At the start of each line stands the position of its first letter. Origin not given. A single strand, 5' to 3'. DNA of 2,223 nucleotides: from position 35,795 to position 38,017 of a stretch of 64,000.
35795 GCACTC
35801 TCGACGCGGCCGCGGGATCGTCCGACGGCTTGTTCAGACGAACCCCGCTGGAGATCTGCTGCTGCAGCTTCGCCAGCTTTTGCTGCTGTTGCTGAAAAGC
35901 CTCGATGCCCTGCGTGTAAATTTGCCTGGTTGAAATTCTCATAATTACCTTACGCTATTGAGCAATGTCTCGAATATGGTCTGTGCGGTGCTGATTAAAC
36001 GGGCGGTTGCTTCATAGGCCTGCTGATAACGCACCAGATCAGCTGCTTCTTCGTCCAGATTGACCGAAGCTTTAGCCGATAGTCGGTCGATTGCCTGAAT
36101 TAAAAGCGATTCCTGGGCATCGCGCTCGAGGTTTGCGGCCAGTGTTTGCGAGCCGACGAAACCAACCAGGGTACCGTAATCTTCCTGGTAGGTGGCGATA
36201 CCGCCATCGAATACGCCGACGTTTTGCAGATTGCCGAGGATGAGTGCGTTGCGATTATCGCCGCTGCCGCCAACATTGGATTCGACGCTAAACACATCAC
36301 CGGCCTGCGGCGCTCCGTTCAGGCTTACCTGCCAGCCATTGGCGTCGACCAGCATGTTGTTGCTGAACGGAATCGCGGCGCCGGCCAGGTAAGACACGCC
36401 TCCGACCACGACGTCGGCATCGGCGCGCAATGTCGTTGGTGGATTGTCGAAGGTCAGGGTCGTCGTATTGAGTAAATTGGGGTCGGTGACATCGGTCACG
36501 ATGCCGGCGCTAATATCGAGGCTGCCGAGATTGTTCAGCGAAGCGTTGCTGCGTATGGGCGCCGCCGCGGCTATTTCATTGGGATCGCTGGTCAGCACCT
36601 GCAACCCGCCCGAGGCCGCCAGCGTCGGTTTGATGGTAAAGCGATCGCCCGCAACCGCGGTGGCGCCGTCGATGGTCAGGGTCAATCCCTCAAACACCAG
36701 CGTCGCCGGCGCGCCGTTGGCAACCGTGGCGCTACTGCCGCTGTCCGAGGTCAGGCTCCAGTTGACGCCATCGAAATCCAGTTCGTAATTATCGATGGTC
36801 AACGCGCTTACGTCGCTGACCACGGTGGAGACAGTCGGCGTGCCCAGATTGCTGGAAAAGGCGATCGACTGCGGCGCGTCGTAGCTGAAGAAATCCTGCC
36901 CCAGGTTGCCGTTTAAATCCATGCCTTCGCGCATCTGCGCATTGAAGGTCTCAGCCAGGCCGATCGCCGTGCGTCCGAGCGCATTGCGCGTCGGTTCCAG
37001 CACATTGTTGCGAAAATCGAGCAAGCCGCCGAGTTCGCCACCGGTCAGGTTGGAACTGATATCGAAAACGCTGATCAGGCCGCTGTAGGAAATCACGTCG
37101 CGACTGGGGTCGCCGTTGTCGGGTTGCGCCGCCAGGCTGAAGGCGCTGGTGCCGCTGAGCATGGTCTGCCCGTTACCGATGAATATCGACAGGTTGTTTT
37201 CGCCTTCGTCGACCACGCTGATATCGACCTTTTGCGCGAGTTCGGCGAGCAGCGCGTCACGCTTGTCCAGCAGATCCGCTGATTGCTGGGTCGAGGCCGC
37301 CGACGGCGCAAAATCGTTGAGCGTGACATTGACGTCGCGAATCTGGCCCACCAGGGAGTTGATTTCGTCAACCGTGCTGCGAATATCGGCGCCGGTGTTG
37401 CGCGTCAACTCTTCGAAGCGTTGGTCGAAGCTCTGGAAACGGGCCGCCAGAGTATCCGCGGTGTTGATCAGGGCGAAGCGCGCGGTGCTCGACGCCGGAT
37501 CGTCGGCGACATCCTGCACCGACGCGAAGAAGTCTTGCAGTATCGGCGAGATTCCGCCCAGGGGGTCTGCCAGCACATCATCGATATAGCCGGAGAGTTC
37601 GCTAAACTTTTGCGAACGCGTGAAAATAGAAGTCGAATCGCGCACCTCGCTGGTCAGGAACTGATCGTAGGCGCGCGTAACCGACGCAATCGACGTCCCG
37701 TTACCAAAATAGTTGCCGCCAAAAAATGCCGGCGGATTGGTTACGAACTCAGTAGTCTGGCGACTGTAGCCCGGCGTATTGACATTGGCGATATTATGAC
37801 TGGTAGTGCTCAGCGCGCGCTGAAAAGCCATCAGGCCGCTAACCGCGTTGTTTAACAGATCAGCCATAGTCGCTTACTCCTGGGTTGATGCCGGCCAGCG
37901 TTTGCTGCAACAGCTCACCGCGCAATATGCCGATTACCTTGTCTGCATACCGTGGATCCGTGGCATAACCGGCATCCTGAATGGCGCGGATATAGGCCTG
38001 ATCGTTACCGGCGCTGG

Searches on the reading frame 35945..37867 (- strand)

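Call 58: search_protein_families(library=pfam, proteins=[window:35945-37867:-], max_evalue=0.00001)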
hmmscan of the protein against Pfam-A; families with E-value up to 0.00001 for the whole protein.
window:35945-37867:- (640 aa): 4 families
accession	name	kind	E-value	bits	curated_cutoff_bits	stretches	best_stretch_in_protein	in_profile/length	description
PF22638.1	FlgK_D1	-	3.1e-70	236.8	28.6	1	94-327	3-233/233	Flagellar hook-associated protein FlgK helical domain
PF21158.3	flgK_1st_1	-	1.2e-13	51.3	24.2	1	339-414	5-81/81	Flagellar hook-associated protein 1, D2-like domain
PF00460.25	Flg_bb_rod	-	2.8e-10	40.4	20.7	1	5-34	1-30/31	Flagella basal body rod protein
PF06429.18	Flg_bbr_C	-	1.8e-08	34.2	23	1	602-637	10-45/46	Flagellar basal body rod FlgEFG protein C-terminal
